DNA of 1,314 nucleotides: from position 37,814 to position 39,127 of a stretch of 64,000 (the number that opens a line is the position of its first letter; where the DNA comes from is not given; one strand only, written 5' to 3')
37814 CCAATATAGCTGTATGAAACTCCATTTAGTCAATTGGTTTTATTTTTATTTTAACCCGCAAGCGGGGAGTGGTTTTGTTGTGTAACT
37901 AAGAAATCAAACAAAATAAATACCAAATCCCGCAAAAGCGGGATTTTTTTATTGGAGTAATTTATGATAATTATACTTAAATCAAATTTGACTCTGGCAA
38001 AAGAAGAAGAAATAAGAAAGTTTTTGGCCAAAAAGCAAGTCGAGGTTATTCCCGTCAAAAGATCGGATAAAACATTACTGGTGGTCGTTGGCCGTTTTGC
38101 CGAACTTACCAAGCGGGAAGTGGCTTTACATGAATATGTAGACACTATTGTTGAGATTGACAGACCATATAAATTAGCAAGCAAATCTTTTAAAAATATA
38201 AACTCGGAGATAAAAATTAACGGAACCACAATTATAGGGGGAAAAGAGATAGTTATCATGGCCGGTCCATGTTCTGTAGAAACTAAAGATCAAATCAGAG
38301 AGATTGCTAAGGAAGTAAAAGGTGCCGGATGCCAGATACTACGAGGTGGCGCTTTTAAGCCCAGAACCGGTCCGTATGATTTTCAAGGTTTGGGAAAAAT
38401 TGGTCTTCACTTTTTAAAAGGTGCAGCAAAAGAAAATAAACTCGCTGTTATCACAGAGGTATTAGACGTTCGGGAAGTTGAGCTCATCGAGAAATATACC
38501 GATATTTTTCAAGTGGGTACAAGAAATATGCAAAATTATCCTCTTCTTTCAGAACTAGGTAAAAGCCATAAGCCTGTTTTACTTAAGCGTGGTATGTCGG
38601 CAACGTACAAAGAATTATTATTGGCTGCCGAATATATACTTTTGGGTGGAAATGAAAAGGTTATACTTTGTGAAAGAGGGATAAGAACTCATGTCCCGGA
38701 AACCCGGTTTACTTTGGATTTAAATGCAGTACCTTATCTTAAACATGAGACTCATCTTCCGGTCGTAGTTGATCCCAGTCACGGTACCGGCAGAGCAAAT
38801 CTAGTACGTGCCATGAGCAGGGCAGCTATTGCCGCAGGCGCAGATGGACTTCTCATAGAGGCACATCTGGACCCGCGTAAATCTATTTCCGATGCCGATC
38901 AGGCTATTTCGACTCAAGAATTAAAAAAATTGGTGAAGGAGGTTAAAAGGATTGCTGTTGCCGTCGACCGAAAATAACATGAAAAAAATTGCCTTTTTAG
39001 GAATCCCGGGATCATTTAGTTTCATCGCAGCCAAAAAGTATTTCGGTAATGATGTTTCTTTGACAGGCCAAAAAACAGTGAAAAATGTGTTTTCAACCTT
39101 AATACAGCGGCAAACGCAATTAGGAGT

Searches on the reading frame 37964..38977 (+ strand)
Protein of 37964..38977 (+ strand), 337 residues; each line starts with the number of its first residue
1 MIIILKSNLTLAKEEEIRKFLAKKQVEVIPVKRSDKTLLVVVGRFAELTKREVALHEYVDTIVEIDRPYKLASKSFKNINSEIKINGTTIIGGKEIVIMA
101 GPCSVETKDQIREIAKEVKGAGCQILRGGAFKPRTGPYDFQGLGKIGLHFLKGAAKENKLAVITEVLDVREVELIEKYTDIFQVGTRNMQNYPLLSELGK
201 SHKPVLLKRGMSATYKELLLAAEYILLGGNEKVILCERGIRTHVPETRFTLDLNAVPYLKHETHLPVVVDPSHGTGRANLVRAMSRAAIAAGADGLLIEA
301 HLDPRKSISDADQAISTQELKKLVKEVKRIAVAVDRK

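Call 36: search_protein_families(library=pfam, proteins=[window:37964-38977:+], max_evalue=0.00001)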
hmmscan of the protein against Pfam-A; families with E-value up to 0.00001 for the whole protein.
window:37964-38977:+ (337 aa): 3 families
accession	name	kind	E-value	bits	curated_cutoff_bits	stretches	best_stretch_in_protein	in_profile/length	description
PF00793.26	DAHP_synth_1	-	8.6e-71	238.4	25.5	1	86-330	7-264/270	DAHP synthetase I family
PF03102.20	NeuB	-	4.1e-15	56.3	22.1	1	151-334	61-236/241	NeuB family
PF18152.6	DAHP_snth_FXD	-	2.4e-06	27.7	27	1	1-66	1-66/67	DAHP synthase ferredoxin-like domain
